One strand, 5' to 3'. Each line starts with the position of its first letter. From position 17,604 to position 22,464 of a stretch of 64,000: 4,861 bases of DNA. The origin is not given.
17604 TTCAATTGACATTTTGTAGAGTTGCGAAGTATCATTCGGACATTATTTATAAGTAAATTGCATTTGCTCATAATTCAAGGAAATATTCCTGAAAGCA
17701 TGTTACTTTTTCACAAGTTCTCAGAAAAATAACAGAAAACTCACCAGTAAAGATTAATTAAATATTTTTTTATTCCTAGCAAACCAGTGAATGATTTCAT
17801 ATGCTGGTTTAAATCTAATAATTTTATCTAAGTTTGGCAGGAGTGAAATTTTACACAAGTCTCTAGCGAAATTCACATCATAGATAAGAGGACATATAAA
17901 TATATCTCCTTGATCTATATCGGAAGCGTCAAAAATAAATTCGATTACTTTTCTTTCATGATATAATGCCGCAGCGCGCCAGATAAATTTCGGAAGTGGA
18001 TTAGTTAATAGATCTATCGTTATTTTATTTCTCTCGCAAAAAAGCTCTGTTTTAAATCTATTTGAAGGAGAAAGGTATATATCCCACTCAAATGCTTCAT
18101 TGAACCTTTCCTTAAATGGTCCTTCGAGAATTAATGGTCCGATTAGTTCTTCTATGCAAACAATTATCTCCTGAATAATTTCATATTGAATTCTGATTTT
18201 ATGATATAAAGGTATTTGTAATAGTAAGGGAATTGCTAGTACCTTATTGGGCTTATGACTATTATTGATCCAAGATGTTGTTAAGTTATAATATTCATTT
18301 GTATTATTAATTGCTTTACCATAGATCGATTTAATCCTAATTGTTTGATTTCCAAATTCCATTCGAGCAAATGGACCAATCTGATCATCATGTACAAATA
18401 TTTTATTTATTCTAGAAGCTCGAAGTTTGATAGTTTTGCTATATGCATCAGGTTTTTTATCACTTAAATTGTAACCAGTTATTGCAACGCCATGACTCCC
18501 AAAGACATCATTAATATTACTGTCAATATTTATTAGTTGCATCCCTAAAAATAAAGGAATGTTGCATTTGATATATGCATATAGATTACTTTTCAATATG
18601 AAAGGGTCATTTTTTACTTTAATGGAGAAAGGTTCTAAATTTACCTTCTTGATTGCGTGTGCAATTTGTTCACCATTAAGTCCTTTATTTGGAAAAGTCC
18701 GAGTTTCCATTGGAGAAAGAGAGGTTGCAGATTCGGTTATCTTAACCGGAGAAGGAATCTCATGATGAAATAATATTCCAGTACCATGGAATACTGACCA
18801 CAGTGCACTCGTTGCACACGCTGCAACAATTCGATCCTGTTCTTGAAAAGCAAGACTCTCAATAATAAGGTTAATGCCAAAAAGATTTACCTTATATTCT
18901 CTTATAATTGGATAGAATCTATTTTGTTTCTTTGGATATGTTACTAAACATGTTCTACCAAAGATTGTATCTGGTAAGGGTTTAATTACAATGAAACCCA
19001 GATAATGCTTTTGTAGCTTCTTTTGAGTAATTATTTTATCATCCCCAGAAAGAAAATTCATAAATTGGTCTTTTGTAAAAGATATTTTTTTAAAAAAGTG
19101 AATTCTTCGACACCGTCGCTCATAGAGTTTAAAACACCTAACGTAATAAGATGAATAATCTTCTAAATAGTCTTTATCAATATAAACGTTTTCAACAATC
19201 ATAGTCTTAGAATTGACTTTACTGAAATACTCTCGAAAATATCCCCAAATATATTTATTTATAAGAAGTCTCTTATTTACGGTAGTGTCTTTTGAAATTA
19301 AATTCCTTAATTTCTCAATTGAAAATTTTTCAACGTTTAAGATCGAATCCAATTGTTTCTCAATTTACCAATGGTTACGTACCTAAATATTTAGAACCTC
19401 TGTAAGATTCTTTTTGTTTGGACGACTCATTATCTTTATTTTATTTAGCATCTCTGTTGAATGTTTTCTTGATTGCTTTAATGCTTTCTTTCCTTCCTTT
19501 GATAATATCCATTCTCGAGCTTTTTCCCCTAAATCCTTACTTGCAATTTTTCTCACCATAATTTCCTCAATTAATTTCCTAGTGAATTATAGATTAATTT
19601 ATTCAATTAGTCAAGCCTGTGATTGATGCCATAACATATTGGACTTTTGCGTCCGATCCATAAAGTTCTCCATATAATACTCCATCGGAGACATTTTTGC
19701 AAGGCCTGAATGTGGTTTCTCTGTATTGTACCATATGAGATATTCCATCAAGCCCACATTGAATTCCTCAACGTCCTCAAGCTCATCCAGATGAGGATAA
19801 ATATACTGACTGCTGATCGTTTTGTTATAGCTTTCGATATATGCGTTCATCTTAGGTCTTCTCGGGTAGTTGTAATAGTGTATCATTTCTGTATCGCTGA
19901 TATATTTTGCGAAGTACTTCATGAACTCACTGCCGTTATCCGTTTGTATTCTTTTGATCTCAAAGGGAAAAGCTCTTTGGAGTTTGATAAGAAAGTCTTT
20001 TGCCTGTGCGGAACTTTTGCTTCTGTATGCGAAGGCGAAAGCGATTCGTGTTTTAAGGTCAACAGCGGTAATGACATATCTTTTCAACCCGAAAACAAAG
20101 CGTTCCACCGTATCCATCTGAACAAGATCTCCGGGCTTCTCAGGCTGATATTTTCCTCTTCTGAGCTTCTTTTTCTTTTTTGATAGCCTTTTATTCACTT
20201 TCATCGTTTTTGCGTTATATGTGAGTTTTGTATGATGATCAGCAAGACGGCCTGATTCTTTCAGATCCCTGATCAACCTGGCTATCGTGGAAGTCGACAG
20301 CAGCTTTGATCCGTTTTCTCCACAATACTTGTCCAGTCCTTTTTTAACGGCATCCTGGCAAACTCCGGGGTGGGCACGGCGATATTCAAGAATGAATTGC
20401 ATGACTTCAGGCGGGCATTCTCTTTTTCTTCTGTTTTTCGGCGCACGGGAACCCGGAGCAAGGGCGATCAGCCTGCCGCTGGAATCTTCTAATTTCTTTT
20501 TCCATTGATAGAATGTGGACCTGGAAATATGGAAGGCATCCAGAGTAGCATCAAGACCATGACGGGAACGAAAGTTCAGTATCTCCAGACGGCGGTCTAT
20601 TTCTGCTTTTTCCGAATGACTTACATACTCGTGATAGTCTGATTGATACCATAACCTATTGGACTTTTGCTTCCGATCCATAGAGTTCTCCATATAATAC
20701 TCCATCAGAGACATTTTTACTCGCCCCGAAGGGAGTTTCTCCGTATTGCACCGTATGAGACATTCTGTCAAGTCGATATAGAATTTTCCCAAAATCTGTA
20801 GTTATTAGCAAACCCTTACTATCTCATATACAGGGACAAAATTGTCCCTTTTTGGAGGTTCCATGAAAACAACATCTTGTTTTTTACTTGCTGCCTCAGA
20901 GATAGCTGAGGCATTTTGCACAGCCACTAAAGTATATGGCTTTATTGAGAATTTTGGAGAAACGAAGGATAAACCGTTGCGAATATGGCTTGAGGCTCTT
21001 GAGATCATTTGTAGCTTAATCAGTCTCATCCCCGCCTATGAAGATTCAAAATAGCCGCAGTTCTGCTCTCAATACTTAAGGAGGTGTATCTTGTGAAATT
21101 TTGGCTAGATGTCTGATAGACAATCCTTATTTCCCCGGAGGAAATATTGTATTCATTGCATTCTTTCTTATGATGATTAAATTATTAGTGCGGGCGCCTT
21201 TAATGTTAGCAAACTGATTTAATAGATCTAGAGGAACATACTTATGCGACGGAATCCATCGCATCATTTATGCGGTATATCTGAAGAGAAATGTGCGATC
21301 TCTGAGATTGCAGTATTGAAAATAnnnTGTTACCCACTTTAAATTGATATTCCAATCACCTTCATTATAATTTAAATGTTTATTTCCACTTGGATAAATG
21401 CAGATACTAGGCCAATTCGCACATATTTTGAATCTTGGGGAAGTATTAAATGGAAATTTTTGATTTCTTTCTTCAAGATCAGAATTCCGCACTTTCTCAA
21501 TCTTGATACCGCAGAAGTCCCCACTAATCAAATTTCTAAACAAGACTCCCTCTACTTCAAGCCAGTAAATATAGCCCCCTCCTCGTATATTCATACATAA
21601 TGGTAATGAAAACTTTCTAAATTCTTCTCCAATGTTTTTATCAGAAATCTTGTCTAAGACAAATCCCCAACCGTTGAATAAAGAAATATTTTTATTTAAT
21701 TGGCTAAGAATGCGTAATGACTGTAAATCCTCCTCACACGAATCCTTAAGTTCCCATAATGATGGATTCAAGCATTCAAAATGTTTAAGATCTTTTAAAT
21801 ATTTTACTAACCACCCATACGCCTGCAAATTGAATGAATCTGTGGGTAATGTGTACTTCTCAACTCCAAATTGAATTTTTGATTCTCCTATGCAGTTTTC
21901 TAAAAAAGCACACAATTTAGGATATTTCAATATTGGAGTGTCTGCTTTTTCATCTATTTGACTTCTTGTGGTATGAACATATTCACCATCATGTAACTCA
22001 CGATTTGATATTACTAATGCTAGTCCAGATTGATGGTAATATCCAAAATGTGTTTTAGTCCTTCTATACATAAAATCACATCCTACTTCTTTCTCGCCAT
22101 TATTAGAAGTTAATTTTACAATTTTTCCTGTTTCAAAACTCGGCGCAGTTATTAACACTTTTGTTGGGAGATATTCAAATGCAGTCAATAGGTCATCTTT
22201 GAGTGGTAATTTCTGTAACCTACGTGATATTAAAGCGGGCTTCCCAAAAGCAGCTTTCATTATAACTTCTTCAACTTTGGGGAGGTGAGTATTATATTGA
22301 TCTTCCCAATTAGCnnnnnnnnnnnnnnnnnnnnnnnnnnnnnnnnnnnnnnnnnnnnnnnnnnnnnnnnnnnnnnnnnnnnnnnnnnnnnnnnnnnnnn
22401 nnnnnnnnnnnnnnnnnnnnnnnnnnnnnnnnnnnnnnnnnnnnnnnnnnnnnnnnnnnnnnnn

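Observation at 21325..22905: DUF4365-like nuclease-fold protein with a large uncharacterised C-terminal domain in an AT-rich island: candidate novel defence gene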

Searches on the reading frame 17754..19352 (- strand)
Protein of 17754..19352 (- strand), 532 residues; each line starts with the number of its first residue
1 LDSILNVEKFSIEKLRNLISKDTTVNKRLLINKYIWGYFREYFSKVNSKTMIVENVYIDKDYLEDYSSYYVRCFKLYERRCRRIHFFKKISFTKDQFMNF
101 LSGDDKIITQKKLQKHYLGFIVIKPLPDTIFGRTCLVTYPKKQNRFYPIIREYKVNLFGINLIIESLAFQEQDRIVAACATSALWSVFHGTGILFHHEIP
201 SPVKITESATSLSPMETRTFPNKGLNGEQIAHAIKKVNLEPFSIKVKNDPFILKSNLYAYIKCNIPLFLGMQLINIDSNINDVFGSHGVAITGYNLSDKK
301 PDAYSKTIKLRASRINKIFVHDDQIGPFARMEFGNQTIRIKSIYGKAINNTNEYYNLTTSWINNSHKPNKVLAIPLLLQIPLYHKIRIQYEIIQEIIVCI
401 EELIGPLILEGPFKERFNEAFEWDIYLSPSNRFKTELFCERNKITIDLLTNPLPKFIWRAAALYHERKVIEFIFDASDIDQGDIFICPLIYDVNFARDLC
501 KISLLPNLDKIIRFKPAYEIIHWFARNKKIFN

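Call 4: search_protein_families(library=pfam, proteins=[window:17754-19352:-], max_evalue=1)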
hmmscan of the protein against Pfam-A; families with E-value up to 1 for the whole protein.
window:17754-19352:- (532 aa): 1 family
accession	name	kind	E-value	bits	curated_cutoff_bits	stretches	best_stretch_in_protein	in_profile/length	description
PF05523.17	FdtA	-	0.14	12.4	23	1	26-70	84-127/131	WxcM-like, C-terminal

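Call 5: search_protein_families(library=padloc, proteins=[window:17754-19352:-], max_evalue=1)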
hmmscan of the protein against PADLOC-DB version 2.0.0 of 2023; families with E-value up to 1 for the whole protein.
window:17754-19352:- (532 aa): 0 families

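Call 31: search_protein_families(library=ncbifam, proteins=[window:17754-19352:-], max_evalue=0.01)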
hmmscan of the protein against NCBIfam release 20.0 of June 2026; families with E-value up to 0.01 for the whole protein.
window:17754-19352:- (532 aa): 0 families

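Call 78: find_homologous_proteins(query=window:17754-19352:-, max_evalue=0.001)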
Query window:17754-19352:- (532 aa): 1903 proteins with E <= 0.001 among 6948 candidates; the best 120 are listed.
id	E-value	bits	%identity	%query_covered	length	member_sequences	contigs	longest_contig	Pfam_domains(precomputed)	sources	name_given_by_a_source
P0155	2.8e-147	510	46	99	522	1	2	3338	-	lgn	-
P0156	1.4e-146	507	48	98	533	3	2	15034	-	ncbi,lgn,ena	-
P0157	3.9e-146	506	46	99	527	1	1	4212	-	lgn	-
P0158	9.2e-146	505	46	99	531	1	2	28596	-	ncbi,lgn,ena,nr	ncbi:MAG: hypothetical protein KAW12_18955 [Candidatus Aminicenantes bacterium]|nr:hypothetical prot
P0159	3.7e-144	499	46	98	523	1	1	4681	-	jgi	jgi:hypothetical protein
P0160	8.3e-143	495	46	98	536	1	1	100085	-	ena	-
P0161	4.0e-142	493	46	98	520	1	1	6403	-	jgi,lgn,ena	-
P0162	5.1e-142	492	45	98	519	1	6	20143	-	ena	-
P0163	6.7e-142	492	45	99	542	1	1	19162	-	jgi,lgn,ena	-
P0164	1.6e-141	491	46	99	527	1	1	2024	-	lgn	-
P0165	2.4e-141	490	46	97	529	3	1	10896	-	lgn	-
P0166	5.1e-141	489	43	98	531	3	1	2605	-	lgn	-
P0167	2.0e-140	487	43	98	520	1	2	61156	-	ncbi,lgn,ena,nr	ncbi:MAG: hypothetical protein KAT62_14885 [Desulfuromonadales bacterium]|nr:hypothetical protein [D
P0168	2.0e-140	487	45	97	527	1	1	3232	-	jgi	jgi:hypothetical protein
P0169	2.3e-140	487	44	100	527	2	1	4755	-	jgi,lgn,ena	jgi:hypothetical protein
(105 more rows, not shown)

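Call 79: find_encoding_contigs(protein=P0160, flank=6000, max_places=1)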
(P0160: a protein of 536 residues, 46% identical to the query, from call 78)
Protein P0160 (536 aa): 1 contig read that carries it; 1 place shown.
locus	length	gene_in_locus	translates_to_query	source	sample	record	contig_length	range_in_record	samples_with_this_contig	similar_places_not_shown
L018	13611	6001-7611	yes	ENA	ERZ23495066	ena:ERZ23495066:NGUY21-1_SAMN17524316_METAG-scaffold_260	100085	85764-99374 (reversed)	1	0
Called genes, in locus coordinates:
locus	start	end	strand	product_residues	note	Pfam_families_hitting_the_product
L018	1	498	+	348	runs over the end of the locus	PF24624:Int_N (faint), PF00589:Phage_integrase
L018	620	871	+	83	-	-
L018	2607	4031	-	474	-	PF14464:Prok-JAB (weak), PF00899:ThiF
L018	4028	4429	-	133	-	PF14462:Prok-E2_E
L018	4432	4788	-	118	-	PF14452:Multi_ubiq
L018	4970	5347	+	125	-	PF13560:HTH_31, PF01381:HTH_3 (weak), PF12844:HTH_19 (faint)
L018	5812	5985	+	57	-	-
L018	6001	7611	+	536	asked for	-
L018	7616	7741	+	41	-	-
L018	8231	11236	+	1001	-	PF12161:HsdM_N, PF02384:N6_Mtase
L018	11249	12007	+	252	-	PF12686:DUF3800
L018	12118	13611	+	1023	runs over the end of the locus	PF04313:HSDR_N, PF04851:ResIII, PF00270:DEAD, PF18766:SWI2_SNF2, PF22679:T1R_D3-like (weak)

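Call 80: find_encoding_contigs(protein=P0167, flank=6000, max_places=1)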
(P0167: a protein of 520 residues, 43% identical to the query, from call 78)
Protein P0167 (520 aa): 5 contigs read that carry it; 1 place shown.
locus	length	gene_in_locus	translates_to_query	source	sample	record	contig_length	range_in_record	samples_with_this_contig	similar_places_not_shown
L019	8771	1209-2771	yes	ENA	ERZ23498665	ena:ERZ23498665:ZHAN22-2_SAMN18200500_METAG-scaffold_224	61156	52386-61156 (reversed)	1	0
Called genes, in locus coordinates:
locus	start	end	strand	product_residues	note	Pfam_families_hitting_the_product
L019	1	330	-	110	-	?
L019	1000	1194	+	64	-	-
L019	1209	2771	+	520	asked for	-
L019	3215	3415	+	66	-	-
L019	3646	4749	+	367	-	PF00724:Oxidored_FMN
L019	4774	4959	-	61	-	-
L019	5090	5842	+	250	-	PF00702:Hydrolase, PF13344:Hydrolase_6, PF13419:HAD_2 (weak), PF13242:Hydrolase_like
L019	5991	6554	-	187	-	PF12717:Cnd1 (faint), PF13646:HEAT_2 (weak), PF00514:Arm (faint), PF02985:HEAT (faint), PF13513:HEAT_EZ (faint), PF13646:HEAT_2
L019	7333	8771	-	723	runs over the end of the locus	PF00403:HMA, PF00122:E1-E2_ATPase, PF00702:Hydrolase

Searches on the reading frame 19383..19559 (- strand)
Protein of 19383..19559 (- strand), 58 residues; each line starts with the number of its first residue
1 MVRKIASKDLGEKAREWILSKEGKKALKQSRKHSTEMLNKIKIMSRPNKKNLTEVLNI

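Call 4: search_protein_families(library=pfam, proteins=[window:19383-19559:-], max_evalue=1)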
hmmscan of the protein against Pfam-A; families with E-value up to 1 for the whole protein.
window:19383-19559:- (58 aa): 1 family
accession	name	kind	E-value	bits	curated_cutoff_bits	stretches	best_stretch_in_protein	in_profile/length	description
PF24630.1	PIN_TASOR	-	0.0073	16.5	27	1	15-57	34-76/141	TASOR PIN domain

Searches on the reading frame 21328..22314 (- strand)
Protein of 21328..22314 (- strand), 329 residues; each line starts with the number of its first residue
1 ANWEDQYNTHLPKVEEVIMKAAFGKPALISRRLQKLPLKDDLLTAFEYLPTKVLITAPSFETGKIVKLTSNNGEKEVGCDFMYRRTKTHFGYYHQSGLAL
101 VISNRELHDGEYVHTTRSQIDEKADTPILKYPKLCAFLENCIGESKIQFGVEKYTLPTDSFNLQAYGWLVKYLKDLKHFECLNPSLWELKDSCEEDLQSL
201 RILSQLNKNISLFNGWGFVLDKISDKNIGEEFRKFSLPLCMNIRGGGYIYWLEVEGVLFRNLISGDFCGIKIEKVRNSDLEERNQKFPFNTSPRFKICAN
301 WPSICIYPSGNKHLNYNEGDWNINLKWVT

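Call 46: search_solved_structures(query=A3, max_evalue=10, show_alignments=2)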
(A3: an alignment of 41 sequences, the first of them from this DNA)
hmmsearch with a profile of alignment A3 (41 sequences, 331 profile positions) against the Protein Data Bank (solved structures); distinct sequences matched with E-value up to 10: 2.
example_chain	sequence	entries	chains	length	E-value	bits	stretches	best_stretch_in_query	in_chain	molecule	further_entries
3l6x_A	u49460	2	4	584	0.67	12.1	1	126-231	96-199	Catenin delta-1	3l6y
3f8k_A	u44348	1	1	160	0.73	12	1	2-75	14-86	Protein acetyltransferase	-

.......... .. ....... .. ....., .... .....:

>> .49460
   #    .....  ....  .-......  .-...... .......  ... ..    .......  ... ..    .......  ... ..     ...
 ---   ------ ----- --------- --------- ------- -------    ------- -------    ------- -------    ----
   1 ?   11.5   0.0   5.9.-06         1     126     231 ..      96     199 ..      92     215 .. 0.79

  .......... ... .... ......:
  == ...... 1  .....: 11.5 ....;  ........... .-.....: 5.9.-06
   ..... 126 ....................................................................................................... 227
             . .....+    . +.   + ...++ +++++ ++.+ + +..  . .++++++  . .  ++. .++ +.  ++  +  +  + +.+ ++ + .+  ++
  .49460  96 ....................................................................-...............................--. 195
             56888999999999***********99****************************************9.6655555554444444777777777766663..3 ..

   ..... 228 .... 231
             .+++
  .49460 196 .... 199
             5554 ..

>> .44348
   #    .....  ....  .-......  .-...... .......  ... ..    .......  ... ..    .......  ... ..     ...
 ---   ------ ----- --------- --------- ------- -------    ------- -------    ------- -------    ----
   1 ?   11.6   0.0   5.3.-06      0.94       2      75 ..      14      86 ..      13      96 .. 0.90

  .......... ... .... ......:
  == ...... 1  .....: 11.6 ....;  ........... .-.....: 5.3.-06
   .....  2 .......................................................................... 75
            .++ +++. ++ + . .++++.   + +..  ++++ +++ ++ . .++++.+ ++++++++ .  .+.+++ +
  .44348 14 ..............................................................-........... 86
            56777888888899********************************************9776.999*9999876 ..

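Call 53: predict_structure(alignment_id=A3)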
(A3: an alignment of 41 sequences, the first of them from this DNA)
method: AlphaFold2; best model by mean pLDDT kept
length: 329 residues; sequences in the alignment: 41
mean_pLDDT: 92.5   pTM: 0.89
mean pLDDT of the five models: 92.5, 92.0, 91.6, 91.0, 90.9
residues with pLDDT >= 90: 255; 70-90: 67; 50-70: 7; < 50: 0
segments of 3 or more residues with pLDDT < 50: none
pLDDT, mean of each block of 10 residues (from residue 1): 81 90 93 91 88 79 92 98 94 97 96 97 94 98 96 91 97 94 92 94 96 94 88 98 96 98 94 97 94 93 82 74 93
secondary structure, 60 per line:
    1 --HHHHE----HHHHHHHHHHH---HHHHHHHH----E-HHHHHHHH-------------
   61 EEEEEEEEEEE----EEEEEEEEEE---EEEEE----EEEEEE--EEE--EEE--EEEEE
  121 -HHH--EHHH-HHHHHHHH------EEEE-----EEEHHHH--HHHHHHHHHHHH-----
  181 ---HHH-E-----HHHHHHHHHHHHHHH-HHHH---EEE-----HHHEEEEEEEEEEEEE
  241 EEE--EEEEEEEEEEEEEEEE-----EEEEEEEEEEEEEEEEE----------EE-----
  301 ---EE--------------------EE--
elements in order: H3-6 H12-22 H26-33 H40-47 E61-71 E76-85 E89-93 E98-103 E106-108 E111-113 E116-120 H132-139 E146-149 E155-157 H158-161 H164-175 H194-208 H210-213 E217-219 E228-243 E246-261 E267-283

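Call 55: fold_search(model_id=the predicted structure, library=pdb)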
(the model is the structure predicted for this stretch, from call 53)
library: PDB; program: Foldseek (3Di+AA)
matches with E <= 10: 707; with E <= 0.001: 0
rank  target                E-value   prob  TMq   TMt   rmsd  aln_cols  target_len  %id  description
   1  8cm1                  6.3e-02  0.08  0.09  0.15  20.5       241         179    9  Lol B - Localization of lipoprotein B from Vibrio cholera (released 2023-06-21)
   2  8orn_B                1.7e-01  0.08  0.10  0.16  20.2       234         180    8  Crystal structure of Xanthomonas campestris pv. campestris LolA-LolB complex (released 2023-07-05)
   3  7nad_m                1.8e-01  0.03  0.09  0.08  22.4       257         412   11  State E2 nucleolar 60S ribosomal biogenesis intermediate - Spb4 local refinement model (released 2022-11-09)
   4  7xtd_j                2.7e-01  0.04  0.09  0.07  24.4       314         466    9  RNA polymerase II elongation complex transcribing a nucleosome (EC58oct) (released 2022-09-07)
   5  6si7_J                2.8e-01  0.04  0.07  0.09  27.0       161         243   15  Structure of the curli secretion-assembly complex CsgG:CsgF (released 2020-06-24)
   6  7nac_m                2.8e-01  0.02  0.08  0.05  26.4       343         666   10  State E2 nucleolar 60S ribosomal biogenesis intermediate - Composite model (released 2022-11-09)
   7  5v1d_A                3.3e-01  0.13  0.10  0.14  13.7       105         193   12  Complex structure of the bovine PERK luminal domain and its substrate peptide (released 2018-02-14)
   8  9jg8_A                3.3e-01  0.05  0.12  0.15  22.4       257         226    8  Structure of cargo complex (BtpeA-BtaeB-BtapC) bound to the VgrG spike from the Type VI secretion system (released 2025-09-10)
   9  2y7b                  3.7e-01  0.18  0.10  0.21  12.0       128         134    9  Crystal structure of the PH domain of human Actin-binding protein anillin ANLN (released 2011-03-30)
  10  1pn2_C                3.7e-01  0.14  0.12  0.13  18.7       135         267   12  Crystal structure analysis of the selenomethionine labelled 2-enoyl-CoA hydratase 2 domain of Candida tropicalis multi (released 2004-04-13)
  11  6o8z_Q                3.7e-01  0.11  0.06  0.16  15.4        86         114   20  Cryo-EM image reconstruction of the 70S Ribosome Enterococcus faecalis Class04 (released 2020-09-16)
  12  7xsx_j                3.7e-01  0.03  0.09  0.07  24.8       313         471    9  RNA polymerase II elongation complex transcribing a nucleosome (EC49) (released 2022-09-07)
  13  9i5v_S                3.9e-01  0.23  0.08  0.21  16.2        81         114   16  70S P. gingivalis ribosome erm-delta-porN strain (released 2025-08-20)
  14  5v1d_D                4.1e-01  0.14  0.09  0.11  14.2       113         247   10  Complex structure of the bovine PERK luminal domain and its substrate peptide (released 2018-02-14)
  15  8xgc_L                4.5e-01  0.03  0.10  0.07  24.0       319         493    8  Structure of yeast replisome associated with FACT and histone hexamer, Composite map (released 2024-02-14)
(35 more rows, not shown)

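Call 61: fold_search(model_id=the predicted structure, library=viral)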
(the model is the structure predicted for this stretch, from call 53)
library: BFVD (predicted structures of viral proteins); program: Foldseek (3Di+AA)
matches with E <= 10: 718; with E <= 0.001: 0
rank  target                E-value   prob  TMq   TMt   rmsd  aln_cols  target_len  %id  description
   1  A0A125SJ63            2.1e-02  0.13  0.12  0.13  17.8       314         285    8  (no name in the UniProt tables at hand)
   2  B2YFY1                6.2e-02  0.54  0.10  0.21  14.9        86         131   10  Uncharacterized protein [Musca hytrovirus(isolate Musca domestica/United States/Boucias/-)]
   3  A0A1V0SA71            7.2e-02  0.05  0.09  0.07  23.6       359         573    8  Uncharacterized protein [Catovirus CTV1]
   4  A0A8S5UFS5            7.6e-02  0.08  0.11  0.14  22.3       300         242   11  Uncharacterized protein [Myoviridae sp. ctcyQ27]
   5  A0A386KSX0            8.5e-02  0.03  0.08  0.04  23.4       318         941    8  Host specificity protein J [Caulobacter phage Kronos]
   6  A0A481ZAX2            9.0e-02  0.12  0.10  0.17  25.1       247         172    6  Uncharacterized protein [Pithovirus LCPAC304]
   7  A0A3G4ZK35            2.0e-01  0.05  0.09  0.11  24.4       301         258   11  Uncharacterized protein [Terrestrivirus sp.]
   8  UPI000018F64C         2.3e-01  0.04  0.09  0.07  22.6       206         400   11  (no name look-up for this kind of identifier)
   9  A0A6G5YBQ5            2.5e-01  0.08  0.13  0.17  21.1       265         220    8  (no name in the UniProt tables at hand)
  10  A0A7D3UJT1            2.5e-01  0.05  0.13  0.09  19.7       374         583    5  (no name in the UniProt tables at hand)
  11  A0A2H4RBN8            2.5e-01  0.04  0.10  0.06  21.8       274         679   12  VP3 [Sulfolobus ellipsoid virus 1]
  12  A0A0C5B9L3            2.6e-01  0.03  0.09  0.04  26.9       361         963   11  (no name in the UniProt tables at hand)
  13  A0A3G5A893            2.6e-01  0.02  0.08  0.06  19.3       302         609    9  Exosome complex exonuclease RRP44-like [Homavirus sp.]
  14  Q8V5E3                3.1e-01  0.05  0.10  0.08  25.1       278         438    6  Cell attachment protein [Mammalian orthoreovirus 4]
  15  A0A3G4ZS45            3.2e-01  0.07  0.09  0.14  23.9       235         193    8  Uncharacterized protein [Edafosvirus sp.]
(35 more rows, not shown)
